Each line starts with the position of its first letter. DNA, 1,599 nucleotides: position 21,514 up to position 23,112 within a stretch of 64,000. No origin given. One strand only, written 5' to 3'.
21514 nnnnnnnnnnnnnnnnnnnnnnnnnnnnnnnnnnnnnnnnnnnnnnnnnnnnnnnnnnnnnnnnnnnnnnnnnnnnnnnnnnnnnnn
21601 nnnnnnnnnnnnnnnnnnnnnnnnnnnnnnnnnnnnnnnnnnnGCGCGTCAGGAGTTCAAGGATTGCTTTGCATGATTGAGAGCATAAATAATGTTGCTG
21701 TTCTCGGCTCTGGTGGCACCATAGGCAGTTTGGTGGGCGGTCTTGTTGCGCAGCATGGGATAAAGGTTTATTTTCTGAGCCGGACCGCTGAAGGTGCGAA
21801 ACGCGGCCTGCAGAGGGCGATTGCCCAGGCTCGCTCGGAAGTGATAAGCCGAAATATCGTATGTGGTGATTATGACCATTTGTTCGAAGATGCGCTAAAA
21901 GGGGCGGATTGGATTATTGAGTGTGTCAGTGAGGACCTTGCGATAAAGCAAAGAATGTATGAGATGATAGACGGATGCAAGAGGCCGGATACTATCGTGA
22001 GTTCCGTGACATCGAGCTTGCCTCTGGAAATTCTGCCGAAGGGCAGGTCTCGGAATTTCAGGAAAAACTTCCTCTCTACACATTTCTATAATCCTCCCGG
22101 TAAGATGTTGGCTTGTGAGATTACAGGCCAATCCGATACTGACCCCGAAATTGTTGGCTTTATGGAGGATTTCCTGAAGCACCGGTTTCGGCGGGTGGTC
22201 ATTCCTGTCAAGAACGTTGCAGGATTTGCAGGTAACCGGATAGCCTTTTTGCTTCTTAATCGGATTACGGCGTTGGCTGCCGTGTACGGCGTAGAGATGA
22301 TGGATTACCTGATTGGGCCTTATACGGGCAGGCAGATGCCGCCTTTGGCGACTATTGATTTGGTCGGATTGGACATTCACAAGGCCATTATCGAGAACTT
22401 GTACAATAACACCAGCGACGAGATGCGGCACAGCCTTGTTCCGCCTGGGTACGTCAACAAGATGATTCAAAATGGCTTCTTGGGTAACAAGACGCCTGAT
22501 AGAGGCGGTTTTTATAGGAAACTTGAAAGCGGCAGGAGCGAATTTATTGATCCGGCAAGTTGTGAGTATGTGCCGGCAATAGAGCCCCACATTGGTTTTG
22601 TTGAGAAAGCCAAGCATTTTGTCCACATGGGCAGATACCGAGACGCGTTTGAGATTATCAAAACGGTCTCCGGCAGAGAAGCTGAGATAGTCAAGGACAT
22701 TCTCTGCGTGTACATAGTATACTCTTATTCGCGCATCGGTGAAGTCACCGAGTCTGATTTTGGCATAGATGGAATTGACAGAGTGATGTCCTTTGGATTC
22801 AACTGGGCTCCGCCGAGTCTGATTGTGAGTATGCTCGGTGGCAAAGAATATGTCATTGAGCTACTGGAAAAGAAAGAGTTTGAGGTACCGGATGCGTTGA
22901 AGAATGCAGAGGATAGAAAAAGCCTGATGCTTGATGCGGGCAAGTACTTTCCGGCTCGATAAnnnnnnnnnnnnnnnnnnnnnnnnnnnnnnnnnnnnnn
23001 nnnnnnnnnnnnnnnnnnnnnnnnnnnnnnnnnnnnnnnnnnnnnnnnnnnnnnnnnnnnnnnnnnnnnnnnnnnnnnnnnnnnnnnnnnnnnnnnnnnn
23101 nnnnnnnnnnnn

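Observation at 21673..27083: In-cluster thiolase + 3-hydroxyacyl-CoA dehydrogenase + GNAT + aminotransferase: predicted supply line for N-(3-hydroxybutyryl) amino-sugar decoration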

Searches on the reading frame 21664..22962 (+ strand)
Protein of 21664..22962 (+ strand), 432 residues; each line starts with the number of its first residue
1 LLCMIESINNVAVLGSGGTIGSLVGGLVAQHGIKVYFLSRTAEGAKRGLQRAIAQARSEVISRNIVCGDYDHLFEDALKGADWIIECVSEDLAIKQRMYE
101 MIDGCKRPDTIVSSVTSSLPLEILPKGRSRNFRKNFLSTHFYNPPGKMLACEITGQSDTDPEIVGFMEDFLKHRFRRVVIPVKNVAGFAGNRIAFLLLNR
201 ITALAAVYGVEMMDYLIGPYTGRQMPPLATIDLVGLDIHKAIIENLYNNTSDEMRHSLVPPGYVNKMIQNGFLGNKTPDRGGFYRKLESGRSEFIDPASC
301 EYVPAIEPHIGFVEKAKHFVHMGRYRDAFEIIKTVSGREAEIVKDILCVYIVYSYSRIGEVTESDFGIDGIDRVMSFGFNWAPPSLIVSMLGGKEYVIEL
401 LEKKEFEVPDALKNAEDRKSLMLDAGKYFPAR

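Call 4: search_protein_families(library=pfam, proteins=[window:21664-22962:+], max_evalue=0.01)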
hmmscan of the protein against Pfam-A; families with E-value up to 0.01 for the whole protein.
window:21664-22962:+ (432 aa): 2 families
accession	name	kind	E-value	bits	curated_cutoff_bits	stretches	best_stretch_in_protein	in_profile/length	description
PF02737.24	3HCDH_N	-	6.4e-28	98.3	22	1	10-184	1-179/180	3-hydroxyacyl-CoA dehydrogenase, NAD binding domain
PF00725.27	3HCDH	-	1.9e-10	41.6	22.1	1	187-279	1-92/97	3-hydroxyacyl-CoA dehydrogenase, C-terminal domain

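Call 5: search_protein_families(library=ncbifam, proteins=[window:21664-22962:+], max_evalue=0.01)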
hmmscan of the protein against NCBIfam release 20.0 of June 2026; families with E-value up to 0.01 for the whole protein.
window:21664-22962:+ (432 aa): 20 families
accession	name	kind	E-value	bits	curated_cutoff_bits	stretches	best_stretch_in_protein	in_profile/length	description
NF052272.1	Staph_FadB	exception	3.4e-43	147.9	999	1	7-417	2-410/752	3-hydroxyacyl-CoA dehydrogenase/crotonase FadB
NF004474.0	PRK05808.1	subfamily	2e-28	99.5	408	1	7-284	2-280/283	3-hydroxybutyryl-CoA dehydrogenase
NF005875.0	PRK07819.1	subfamily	5.6e-25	88.3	319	1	6-284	3-284/287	3-hydroxybutyryl-CoA dehydrogenase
NF006124.0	PRK08268.1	subfamily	3.7e-24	85.6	508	1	4-288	3-289/507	3-hydroxyacyl-CoA dehydrogenase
NF008363.0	PRK11154.1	equivalog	8.5e-23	80.3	869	1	6-287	307-587/708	fatty acid oxidation complex subunit alpha FadJ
NF042925.1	FHMPC_DH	equivalog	1.3e-22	80.5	500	1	10-278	2-274/304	5-formyl-3-hydroxy-2-methylpyridine 4-carboxylate 5-dehydrogenase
NF006143.0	PRK08293.1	equivalog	2e-21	76.6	312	1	7-285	3-286/291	3-hydroxyacyl-CoA dehydrogenase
NF004699.0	PRK06035.1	equivalog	2.7e-21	76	500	1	75-284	80-288/294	3-hydroxyacyl-CoA dehydrogenase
TIGR02279.1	PaaC-3OHAcCoADH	equivalog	6.6e-20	71.4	669.4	1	6-285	3-284/503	3-hydroxyacyl-CoA dehydrogenase PaaH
NF005715.0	PRK07530.1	equivalog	2e-19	70.1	420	1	7-284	3-281/292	3-hydroxybutyryl-CoA dehydrogenase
TIGR02441.1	fa_ox_alpha_mit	equivalog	3.4e-18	65.1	964.65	1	7-279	334-608/737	fatty acid oxidation complex subunit alpha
NF008727.0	PRK11730.1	equivalog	1.6e-17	63.1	870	1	6-286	311-592/717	fatty acid oxidation complex subunit alpha FadB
TIGR02440.1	FadJ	equivalog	2.3e-17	62.6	968.45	1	7-298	303-593/699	fatty acid oxidation complex subunit alpha FadJ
NF006722.0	PRK09260.1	equivalog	1.6e-16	60.4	429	1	71-278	73-275/289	3-hydroxyacyl-CoA dehydrogenase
NF004783.0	PRK06129.1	equivalog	4.4e-16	59.2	347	1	9-248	3-256/315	3-hydroxyacyl-CoA dehydrogenase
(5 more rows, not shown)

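Call 8: find_homologous_proteins(query=window:21664-22962:+, max_evalue=1e-10)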
Query window:21664-22962:+ (432 aa): 2569 proteins with E <= 1e-10 among 8000 candidates; the best 120 are listed.
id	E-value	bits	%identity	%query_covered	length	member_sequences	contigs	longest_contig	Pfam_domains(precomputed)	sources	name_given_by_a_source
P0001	1.2e-260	883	90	98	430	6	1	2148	PF00725.28,PF02737.25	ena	-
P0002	1.3e-259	879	90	99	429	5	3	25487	PF00725.28,PF02737.25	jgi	jgi:3-hydroxyacyl-CoA dehydrogenase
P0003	3.7e-259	878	88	99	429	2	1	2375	PF00725.28,PF02737.25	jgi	jgi:3-hydroxyacyl-CoA dehydrogenase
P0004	4.5e-257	871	89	99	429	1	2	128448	PF00725.28,PF02737.25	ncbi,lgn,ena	-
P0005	4.1e-255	864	87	99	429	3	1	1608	PF00725.28,PF02737.25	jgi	jgi:3-hydroxyacyl-CoA dehydrogenase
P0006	1.1e-254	863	87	98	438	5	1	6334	PF00725.28,PF02737.25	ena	-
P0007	1.5e-254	862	87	99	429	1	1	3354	PF00725.28,PF02737.25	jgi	-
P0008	5.0e-253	857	87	99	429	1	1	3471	PF00725.28,PF02737.25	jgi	-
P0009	8.3e-253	857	87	99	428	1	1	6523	PF00725.28,PF02737.25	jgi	-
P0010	3.5e-252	855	86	99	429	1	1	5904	PF00725.28,PF02737.25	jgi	jgi:3-hydroxyacyl-CoA dehydrogenase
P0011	1.2e-251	853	86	99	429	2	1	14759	PF00725.28,PF02737.25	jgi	-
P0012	1.5e-251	853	87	99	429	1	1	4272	PF00725.28,PF02737.25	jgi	-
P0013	1.8e-249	846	85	99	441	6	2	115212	PF00725.28,PF02737.25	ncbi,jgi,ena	-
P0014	3.5e-247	838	86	99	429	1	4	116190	PF00725.28,PF02737.25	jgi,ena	-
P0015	1.4e-246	836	85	99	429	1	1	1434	PF00725.28,PF02737.25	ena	-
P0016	2.7e-246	835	85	99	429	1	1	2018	PF00725.28,PF02737.25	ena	-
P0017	4.7e-246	834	86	98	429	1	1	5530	PF00725.28,PF02737.25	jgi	-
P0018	4.3e-244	828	83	99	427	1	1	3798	PF00725.28,PF02737.25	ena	-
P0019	4.4e-244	828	83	99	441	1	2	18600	PF00725.28,PF02737.25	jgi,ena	-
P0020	1.3e-238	810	83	99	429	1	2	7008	PF00725.28,PF02737.25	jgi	jgi:3-hydroxyacyl-CoA dehydrogenase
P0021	6.5e-236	801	82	99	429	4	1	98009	PF00725.28,PF02737.25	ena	-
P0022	2.6e-210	717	73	99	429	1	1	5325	PF00725.28,PF02737.25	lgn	-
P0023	1.9e-206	704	72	99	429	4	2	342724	PF00725.28,PF02737.25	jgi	jgi:3-hydroxyacyl-CoA dehydrogenase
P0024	1.9e-203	694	71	99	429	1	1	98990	PF00725.28,PF02737.25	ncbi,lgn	-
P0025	4.4e-202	690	70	99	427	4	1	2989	PF00725.28,PF02737.25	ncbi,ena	-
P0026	4.7e-202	689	69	99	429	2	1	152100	PF00725.28,PF02737.25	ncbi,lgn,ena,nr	ncbi:MAG: 3-hydroxyacyl-CoA dehydrogenase family protein [Planctomycetes bacterium]|nr:3-hydroxyacyl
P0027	1.7e-201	688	69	99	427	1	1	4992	PF00725.28,PF02737.25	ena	-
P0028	2.1e-200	684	70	99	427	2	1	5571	PF00725.28,PF02737.25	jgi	-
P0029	1.1e-198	678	70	99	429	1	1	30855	PF00725.28,PF02737.25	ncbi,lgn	-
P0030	1.4e-198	678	87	78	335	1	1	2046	PF00725.28,PF02737.25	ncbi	-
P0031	5.5e-198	676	70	99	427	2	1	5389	PF00725.28,PF02737.25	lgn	-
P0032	1.5e-196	671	68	99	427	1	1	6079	PF00725.28,PF02737.25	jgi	-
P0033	1.8e-196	671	68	99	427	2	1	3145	PF00725.28,PF02737.25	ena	-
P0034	4.2e-196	670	69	99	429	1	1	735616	PF00725.28,PF02737.25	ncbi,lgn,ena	-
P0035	1.1e-195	668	69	99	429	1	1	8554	PF00725.28,PF02737.25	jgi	jgi:3-hydroxyacyl-CoA dehydrogenase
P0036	1.5e-195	668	70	99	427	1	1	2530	PF00725.28,PF02737.25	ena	-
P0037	1.6e-195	668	69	99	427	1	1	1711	PF00725.28,PF02737.25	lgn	-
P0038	1.7e-195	668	68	99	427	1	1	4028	PF00725.28,PF02737.25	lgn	-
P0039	2.6e-195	667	69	99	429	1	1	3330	PF00725.28,PF02737.25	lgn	-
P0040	4.0e-195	667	68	99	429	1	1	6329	PF03435.25,PF00725.28,PF02737.25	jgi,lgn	-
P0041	7.1e-195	666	69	99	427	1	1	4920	PF00725.28,PF02737.25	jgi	jgi:3-hydroxyacyl-CoA dehydrogenase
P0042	2.1e-194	664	68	99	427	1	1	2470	PF03435.25,PF00725.28,PF02737.25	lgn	-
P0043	1.6e-193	661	69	99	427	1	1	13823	PF00725.28,PF02737.25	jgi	jgi:3-hydroxyacyl-CoA dehydrogenase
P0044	1.8e-193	661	67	99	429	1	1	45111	PF00725.28,PF02737.25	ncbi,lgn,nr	ncbi:MAG: 3-hydroxyacyl-CoA dehydrogenase family protein [Sedimentisphaerales bacterium]|nr:3-hydrox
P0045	5.2e-193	660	68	99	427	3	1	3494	PF00725.28,PF02737.25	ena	-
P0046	3.3e-192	657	69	99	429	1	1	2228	PF00725.28,PF02737.25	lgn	-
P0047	7.8e-192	656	68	99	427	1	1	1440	PF00725.28,PF02737.25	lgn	-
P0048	3.8e-191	654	68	99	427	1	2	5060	PF00725.28,PF02737.25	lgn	-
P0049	4.2e-191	653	69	99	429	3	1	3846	PF00725.28,PF02737.25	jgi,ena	-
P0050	6.1e-191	653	69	99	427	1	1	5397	PF00725.28,PF02737.25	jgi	jgi:3-hydroxyacyl-CoA dehydrogenase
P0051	6.7e-191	653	68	99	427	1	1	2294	PF00725.28,PF02737.25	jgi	jgi:3-hydroxyacyl-CoA dehydrogenase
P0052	8.6e-191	652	67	99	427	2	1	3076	PF00725.28,PF02737.25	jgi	jgi:3-hydroxyacyl-CoA dehydrogenase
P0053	3.8e-190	650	68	99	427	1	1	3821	PF00725.28,PF02737.25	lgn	-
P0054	5.4e-190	650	68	99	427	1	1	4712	PF00725.28,PF02737.25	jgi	jgi:3-hydroxyacyl-CoA dehydrogenase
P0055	8.3e-190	649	68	99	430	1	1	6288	PF00725.28,PF02737.25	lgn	-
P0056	9.9e-190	649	67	99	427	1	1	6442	PF00725.28,PF02737.25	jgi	jgi:3-hydroxyacyl-CoA dehydrogenase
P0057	1.0e-189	649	68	99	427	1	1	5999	PF00725.28,PF02737.25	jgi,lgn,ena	-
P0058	1.2e-189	649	67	99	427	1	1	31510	PF00725.28,PF02737.25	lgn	-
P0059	9.4e-189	646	68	99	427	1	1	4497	PF00725.28,PF02737.25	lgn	-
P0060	2.3e-188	644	67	99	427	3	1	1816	PF00725.28,PF02737.25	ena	-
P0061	3.4e-188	644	69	96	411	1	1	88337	PF00725.28,PF02737.25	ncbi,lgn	-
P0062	9.5e-188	642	64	99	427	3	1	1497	PF00725.28,PF02737.25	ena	-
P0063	1.1e-187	642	66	99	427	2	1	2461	PF00725.28,PF02737.25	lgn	-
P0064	3.8e-187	640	66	99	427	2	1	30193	PF00725.28,PF02737.25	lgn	-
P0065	4.8e-187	640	66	99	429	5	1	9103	PF00725.28,PF02737.25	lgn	-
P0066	8.2e-187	639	66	99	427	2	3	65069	PF00725.28,PF02737.25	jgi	jgi:3-hydroxyacyl-CoA dehydrogenase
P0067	8.4e-187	639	66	99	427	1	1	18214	PF00725.28,PF02737.25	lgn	-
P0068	1.1e-186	639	67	99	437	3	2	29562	PF00725.28,PF02737.25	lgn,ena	-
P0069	2.4e-186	638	64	99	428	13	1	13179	PF03435.25,PF00725.28,PF02737.25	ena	-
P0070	3.2e-186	637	66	99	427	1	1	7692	PF00725.28,PF02737.25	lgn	-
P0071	4.5e-186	637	65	99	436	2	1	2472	PF00725.28,PF02737.25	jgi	jgi:3-hydroxyacyl-CoA dehydrogenase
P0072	7.9e-186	636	65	99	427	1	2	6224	PF00725.28,PF02737.25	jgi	-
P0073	1.3e-185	635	66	99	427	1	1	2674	PF00725.28,PF02737.25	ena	-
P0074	2.9e-185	634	65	99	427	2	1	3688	PF00725.28,PF02737.25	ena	-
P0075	3.8e-185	634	65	99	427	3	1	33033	PF00725.28,PF02737.25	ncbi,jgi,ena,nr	ncbi:MAG TPA: 3-hydroxyacyl-CoA dehydrogenase family protein [Sedimentisphaerales bacterium]|nr:3-hy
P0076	4.0e-185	634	64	99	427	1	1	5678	PF00725.28,PF02737.25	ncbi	-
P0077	2.4e-184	631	66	99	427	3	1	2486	PF00725.28,PF02737.25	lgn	-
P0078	3.0e-184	631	66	99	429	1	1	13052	PF00725.28,PF02737.25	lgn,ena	-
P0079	5.2e-184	630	65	99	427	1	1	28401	PF00725.28,PF02737.25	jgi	jgi:3-hydroxyacyl-CoA dehydrogenase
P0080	7.0e-184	630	63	99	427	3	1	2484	PF00725.28,PF02737.25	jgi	jgi:3-hydroxyacyl-CoA dehydrogenase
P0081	1.8e-183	628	63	99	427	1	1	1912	PF00725.28,PF02737.25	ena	-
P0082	4.1e-183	627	65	99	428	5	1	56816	PF00725.28,PF02737.25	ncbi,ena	-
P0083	1.2e-182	626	65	99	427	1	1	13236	PF00725.28,PF02737.25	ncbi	-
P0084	2.9e-182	624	65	99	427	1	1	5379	PF00725.28,PF02737.25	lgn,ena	-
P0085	4.8e-182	624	63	99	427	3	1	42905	PF00725.28,PF02737.25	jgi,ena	-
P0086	6.2e-182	623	64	99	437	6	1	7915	PF00725.28,PF02737.25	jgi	jgi:3-hydroxyacyl-CoA dehydrogenase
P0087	6.9e-182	623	64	99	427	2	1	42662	PF00725.28,PF02737.25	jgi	jgi:3-hydroxyacyl-CoA dehydrogenase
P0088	8.6e-182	623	65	99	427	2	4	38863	PF00725.28,PF02737.25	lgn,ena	-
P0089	9.2e-182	623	62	99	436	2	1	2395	PF00725.28,PF02737.25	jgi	jgi:3-hydroxyacyl-CoA dehydrogenase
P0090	1.2e-181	622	65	99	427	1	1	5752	PF00725.28,PF02737.25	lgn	-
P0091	2.5e-181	621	63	99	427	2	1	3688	PF00725.28,PF02737.25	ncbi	-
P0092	2.5e-181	621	65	99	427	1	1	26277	PF00725.28,PF02737.25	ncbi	ncbi:3-hydroxyacyl-CoA dehydrogenase family protein [Planctomycetota bacterium]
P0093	2.6e-181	621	63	99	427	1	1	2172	PF00725.28,PF02737.25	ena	-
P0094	3.3e-181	621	63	99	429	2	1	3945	PF00725.28,PF02737.25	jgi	jgi:3-hydroxyacyl-CoA dehydrogenase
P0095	5.8e-181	620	64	99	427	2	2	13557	PF00725.28,PF02737.25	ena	-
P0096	6.2e-181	620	66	99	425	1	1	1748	PF00725.28,PF02737.25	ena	-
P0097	6.5e-181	620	62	99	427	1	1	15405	PF00725.28,PF02737.25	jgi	jgi:3-hydroxyacyl-CoA dehydrogenase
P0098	6.9e-181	620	63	99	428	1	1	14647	PF00725.28,PF02737.25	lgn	-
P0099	1.8e-180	618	63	99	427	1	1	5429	PF00725.28,PF02737.25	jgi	jgi:3-hydroxyacyl-CoA dehydrogenase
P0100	5.4e-180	617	63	99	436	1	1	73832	PF00725.28,PF02737.25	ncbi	ncbi:MAG: 3-hydroxyacyl-CoA dehydrogenase family protein [Planctomycetota bacterium]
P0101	1.1e-179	616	63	99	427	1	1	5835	PF00725.28,PF02737.25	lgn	-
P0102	1.8e-179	615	64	99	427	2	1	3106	PF00725.28,PF02737.25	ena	-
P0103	2.0e-179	615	62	99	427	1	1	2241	PF00725.28,PF02737.25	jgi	jgi:3-hydroxyacyl-CoA dehydrogenase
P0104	2.4e-179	615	62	99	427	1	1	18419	PF00725.28,PF02737.25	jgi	jgi:3-hydroxyacyl-CoA dehydrogenase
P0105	5.1e-179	614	62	99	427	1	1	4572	PF00725.28,PF02737.25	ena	-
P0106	5.9e-179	613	62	99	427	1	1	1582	PF00725.28,PF02737.25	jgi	jgi:3-hydroxyacyl-CoA dehydrogenase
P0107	6.2e-179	613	63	99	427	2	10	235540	PF00725.28,PF02737.25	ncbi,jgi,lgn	-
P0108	1.0e-178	613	63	99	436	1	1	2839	PF00725.28,PF02737.25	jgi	jgi:3-hydroxyacyl-CoA dehydrogenase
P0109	1.1e-178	612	63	99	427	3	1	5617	PF00725.28,PF02737.25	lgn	-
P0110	1.4e-178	612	63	99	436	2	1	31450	PF00725.28,PF02737.25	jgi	jgi:3-hydroxyacyl-CoA dehydrogenase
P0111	1.8e-178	612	62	99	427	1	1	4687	PF00725.28,PF02737.25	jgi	jgi:3-hydroxyacyl-CoA dehydrogenase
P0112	2.3e-178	611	61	99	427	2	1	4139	PF00725.28,PF02737.25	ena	-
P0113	3.5e-178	611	63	99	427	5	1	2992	PF00725.28,PF02737.25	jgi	-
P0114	5.4e-178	610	62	99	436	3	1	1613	PF00725.28,PF02737.25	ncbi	-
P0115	6.6e-178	610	64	99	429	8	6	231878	PF00725.28,PF02737.25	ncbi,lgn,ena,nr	ncbi:MAG TPA: 3-hydroxyacyl-CoA dehydrogenase family protein [Anaerohalosphaeraceae bacterium]|nr:3-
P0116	7.4e-178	610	62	99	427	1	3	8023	PF00725.28,PF02737.25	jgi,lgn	-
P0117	1.0e-177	609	62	99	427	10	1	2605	PF00725.28,PF02737.25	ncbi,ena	-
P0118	1.3e-177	609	62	99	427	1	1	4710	PF00725.28,PF02737.25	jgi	jgi:3-hydroxyacyl-CoA dehydrogenase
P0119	1.7e-177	609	61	99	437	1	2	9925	PF00725.28,PF02737.25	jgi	-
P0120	2.0e-177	608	63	99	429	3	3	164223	PF00725.28,PF02737.25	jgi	jgi:3-hydroxyacyl-CoA dehydrogenase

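Call 9: find_encoding_contigs(protein=P0004, flank=10000, max_places=2)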
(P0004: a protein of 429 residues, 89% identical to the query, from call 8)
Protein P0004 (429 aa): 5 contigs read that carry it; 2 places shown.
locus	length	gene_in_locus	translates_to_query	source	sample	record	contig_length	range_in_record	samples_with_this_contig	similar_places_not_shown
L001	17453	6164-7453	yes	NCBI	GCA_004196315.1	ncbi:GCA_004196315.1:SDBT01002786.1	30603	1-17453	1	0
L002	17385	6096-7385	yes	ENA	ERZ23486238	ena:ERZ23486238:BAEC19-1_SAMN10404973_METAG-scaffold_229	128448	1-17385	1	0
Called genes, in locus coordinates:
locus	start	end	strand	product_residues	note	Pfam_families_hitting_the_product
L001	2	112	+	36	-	?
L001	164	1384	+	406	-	-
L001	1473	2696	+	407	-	PF20706:GT4-conflict (weak), PF00534:Glycos_transf_1, PF13692:Glyco_trans_1_4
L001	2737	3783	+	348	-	-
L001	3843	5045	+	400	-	PF13477:Glyco_trans_4_2, PF13439:Glyco_transf_4, PF13579:Glyco_trans_4_4, PF00534:Glycos_transf_1, PF13692:Glyco_trans_1_4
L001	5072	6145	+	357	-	PF25173:Beta-prop_WDR3_1st (faint), PF25175:Beta-prop_WDR5 (faint), PF00400:WD40 (faint), PF23381:Beta-prop_IFT122_1st (faint), PF24817:WD40_WDHD1_1st (faint), PF25174:Beta-prop_THOC3 (faint), PF24814:WD40_Prp19 (faint), PF23414:Beta-prop_EML_2 (weak)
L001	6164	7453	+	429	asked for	PF02737:3HCDH_N, PF00725:3HCDH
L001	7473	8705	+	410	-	PF00108:Thiolase_N, PF02803:Thiolase_C, PF22691:Thiolase_C_1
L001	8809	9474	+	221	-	PF00583:Acetyltransf_1 (faint)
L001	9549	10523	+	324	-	PF13469:Sulfotransfer_3 (weak)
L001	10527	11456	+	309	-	-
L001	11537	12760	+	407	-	PF14397:ATPgrasp_ST (faint), PF01071:GARS_A (weak), PF02655:ATP-grasp_3, PF02786:CPSase_L_D2, PF02222:ATP-grasp (weak), PF07478:Dala_Dala_lig_C (weak), PF15632:ATPgrasp_Ter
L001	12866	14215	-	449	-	PF13229:Beta_helix (faint)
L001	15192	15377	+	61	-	PF16242:Pyrid_ox_like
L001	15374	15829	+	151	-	PF22381:Staph_reg_Sar_Rot, PF12802:MarR_2, PF01047:MarR, PF13412:HTH_24 (weak), PF13601:HTH_34 (faint)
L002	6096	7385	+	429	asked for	PF02737:3HCDH_N, PF00725:3HCDH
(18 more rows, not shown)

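Call 10: find_encoding_contigs(protein=P0023, flank=10000, max_places=2)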
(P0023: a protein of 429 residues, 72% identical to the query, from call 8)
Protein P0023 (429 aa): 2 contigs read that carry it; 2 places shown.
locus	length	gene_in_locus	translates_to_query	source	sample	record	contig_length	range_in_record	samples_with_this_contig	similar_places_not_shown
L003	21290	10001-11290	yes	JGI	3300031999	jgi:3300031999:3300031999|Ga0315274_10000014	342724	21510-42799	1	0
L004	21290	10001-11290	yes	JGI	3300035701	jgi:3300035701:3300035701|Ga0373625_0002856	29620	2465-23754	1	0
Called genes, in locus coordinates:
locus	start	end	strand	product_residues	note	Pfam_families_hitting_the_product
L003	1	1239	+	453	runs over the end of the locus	PF04932:Wzy_C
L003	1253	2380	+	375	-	-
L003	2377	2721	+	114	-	-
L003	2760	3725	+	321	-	PF06662:C5-epim_C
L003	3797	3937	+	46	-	-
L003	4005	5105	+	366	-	PF13439:Glyco_transf_4, PF13579:Glyco_trans_4_4, PF00534:Glycos_transf_1, PF13692:Glyco_trans_1_4, PF13524:Glyco_trans_1_2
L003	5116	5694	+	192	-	PF08123:DOT1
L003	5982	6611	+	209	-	PF02585:PIG-L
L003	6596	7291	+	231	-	PF08889:WbqC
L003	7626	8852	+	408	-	PF13439:Glyco_transf_4, PF13579:Glyco_trans_4_4, PF00534:Glycos_transf_1, PF13692:Glyco_trans_1_4, PF13524:Glyco_trans_1_2 (weak)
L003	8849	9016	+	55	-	-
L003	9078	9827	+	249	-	-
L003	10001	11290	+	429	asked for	PF02737:3HCDH_N, PF00725:3HCDH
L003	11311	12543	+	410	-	PF00108:Thiolase_N, PF02803:Thiolase_C, PF22691:Thiolase_C_1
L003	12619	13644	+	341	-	PF02388:FemAB (faint), PF13480:Acetyltransf_6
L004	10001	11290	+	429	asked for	PF02737:3HCDH_N, PF00725:3HCDH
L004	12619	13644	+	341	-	PF02388:FemAB (faint), PF13480:Acetyltransf_6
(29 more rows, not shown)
